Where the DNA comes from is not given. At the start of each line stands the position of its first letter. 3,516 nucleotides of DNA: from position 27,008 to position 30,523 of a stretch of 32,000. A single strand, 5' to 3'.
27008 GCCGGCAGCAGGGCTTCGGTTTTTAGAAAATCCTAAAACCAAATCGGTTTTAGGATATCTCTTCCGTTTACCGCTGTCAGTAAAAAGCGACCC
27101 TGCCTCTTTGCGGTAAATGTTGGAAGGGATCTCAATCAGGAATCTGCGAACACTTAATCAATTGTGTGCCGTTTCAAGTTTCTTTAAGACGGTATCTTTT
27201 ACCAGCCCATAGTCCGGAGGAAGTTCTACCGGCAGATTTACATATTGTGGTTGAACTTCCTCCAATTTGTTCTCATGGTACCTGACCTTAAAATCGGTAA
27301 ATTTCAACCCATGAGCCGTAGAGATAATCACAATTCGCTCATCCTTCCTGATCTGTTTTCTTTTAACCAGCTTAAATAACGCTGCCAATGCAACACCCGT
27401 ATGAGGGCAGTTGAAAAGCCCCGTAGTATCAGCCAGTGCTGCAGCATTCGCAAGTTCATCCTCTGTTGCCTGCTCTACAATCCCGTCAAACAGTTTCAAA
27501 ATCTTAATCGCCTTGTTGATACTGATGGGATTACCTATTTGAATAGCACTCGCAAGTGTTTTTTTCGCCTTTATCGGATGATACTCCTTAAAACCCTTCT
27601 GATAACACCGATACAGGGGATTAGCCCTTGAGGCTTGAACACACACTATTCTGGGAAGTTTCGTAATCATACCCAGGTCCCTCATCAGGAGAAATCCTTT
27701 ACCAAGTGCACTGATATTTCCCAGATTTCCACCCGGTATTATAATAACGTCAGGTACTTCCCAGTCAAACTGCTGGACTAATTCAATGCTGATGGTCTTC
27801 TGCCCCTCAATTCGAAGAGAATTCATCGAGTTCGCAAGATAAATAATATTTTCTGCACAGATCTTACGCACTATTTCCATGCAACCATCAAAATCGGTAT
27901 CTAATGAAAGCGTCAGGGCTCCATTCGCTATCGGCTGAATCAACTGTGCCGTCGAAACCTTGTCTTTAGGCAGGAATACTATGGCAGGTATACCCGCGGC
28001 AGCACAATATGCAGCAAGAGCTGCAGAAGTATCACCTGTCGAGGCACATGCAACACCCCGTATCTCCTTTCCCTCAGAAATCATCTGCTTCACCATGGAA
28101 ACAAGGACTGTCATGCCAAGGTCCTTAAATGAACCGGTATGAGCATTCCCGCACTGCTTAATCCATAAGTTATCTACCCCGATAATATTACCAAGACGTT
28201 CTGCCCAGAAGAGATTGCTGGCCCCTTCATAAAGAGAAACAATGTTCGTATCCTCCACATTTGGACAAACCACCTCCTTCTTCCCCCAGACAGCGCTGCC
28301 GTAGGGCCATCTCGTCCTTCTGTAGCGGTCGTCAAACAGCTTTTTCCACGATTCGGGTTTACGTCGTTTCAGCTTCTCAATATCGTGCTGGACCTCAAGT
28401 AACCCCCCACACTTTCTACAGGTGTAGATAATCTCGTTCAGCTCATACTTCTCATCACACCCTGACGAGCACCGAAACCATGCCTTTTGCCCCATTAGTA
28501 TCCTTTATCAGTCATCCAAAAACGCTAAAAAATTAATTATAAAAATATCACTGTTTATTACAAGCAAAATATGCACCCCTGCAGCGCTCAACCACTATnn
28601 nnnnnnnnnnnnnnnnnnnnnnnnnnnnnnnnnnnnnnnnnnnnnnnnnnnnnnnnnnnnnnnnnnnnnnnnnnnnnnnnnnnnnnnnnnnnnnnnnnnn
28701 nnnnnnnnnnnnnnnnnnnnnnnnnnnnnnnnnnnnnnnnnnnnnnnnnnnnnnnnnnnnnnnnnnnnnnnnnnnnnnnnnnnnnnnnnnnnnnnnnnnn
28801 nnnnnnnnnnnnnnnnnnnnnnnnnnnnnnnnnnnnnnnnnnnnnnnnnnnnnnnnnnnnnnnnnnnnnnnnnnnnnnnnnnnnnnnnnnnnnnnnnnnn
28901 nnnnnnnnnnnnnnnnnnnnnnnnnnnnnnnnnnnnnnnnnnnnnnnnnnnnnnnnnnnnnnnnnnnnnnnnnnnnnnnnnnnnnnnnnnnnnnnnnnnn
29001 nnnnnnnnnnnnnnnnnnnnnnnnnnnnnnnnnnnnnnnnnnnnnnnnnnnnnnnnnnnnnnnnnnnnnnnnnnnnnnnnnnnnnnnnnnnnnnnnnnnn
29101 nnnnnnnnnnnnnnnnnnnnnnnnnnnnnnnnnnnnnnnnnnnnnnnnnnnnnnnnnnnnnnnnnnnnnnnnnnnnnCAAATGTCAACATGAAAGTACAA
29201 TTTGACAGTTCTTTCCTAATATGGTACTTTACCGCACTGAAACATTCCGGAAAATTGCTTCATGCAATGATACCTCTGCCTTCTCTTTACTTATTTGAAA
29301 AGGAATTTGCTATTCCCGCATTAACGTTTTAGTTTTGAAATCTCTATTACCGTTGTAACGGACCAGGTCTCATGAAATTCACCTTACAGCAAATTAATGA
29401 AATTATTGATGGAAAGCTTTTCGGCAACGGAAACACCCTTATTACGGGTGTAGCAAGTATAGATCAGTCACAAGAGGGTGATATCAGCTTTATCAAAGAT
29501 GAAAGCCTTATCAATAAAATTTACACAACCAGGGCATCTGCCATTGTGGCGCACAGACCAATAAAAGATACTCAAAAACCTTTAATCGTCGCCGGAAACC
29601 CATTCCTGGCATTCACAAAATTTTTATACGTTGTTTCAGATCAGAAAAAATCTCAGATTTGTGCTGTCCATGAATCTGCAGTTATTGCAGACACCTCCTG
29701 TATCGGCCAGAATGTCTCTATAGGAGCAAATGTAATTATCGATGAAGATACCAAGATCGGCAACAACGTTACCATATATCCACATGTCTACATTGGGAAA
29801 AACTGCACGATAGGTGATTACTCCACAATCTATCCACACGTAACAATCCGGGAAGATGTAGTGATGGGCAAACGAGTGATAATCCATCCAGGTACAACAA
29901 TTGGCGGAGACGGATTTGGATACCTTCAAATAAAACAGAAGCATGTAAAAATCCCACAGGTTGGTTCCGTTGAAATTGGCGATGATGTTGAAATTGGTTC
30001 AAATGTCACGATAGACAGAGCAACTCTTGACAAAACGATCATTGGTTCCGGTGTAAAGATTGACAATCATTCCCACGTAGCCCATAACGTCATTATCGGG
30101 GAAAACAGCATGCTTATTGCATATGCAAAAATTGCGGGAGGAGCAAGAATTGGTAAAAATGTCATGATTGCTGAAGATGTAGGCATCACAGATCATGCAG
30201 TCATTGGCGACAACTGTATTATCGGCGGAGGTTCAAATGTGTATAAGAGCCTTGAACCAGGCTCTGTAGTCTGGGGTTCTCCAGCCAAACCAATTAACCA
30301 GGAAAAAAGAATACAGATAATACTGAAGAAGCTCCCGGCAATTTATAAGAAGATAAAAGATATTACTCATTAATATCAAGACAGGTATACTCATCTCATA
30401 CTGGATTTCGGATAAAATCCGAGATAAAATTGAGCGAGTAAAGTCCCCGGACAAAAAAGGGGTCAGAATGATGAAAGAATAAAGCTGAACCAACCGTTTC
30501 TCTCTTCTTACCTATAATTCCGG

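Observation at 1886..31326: Nine copies of a ~140-bp hairpin-rich intergenic repeat with terminal inverted repeats (MITE/REP-like) in 32 kb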

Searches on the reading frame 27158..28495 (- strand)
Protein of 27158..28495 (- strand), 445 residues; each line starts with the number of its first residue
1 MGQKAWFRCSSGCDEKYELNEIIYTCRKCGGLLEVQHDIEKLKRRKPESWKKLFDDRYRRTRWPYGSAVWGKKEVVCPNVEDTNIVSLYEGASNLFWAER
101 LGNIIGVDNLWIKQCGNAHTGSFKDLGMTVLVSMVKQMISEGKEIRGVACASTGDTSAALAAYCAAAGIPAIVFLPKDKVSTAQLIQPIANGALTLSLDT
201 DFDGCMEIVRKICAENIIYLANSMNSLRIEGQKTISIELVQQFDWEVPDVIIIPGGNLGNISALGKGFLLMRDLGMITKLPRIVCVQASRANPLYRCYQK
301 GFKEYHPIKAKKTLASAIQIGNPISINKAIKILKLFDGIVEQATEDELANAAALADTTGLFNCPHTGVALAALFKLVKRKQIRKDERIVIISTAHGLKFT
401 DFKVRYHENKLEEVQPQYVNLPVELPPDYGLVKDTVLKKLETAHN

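Call 10: search_protein_families(library=pfam, proteins=[window:27158-28495:-])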
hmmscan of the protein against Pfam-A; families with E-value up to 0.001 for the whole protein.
window:27158-28495:- (445 aa): 1 family
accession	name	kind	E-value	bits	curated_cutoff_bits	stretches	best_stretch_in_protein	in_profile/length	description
PF00291.31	PALP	-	6.6e-60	203.4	35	1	86-393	1-294/295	Pyridoxal-phosphate dependent enzyme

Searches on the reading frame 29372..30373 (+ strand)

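Call 10: search_protein_families(library=pfam, proteins=[window:29372-30373:+])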
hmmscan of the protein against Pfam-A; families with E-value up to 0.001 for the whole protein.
window:29372-30373:+ (333 aa): 8 families
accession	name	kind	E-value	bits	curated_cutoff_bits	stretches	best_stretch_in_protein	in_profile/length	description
PF00132.30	Hexapep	-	7.4e-40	133.5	27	6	126-160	1-35/36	Bacterial transferase hexapeptide (six repeats)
PF25084.1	LbH_EIF2B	-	9.3e-16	58.2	54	2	85-178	4-94/105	EIF2B subunit epsilon LbH domain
PF04613.19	LpxD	-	4.1e-14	52.6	30.8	1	22-84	2-67/70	UDP-3-O-[3-hydroxymyristoyl] glucosamine N-acyltransferase, LpxD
PF14602.12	Hexapep_2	-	2e-07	31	27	0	111-135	4-26/34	Hexapeptide repeat of succinyl-transferase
PF25087.1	GMPPB_C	-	1.4e-06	28.4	39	0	131-168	3-40/110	GMPPB C-terminal domain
PF24894.1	Hexapep_GlmU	-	1.8e-06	28.4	23.3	0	208-281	21-86/104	GlmU-like, C-terminal hexapeptide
PF21711.3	DCTN5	-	4.2e-06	27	40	0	115-179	85-148/182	Dynactin subunit 5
PF25247.1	LbH_GLGC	-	0.00021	21.7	27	0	158-238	28-107/135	GLGC left-handed parallel beta-helix domain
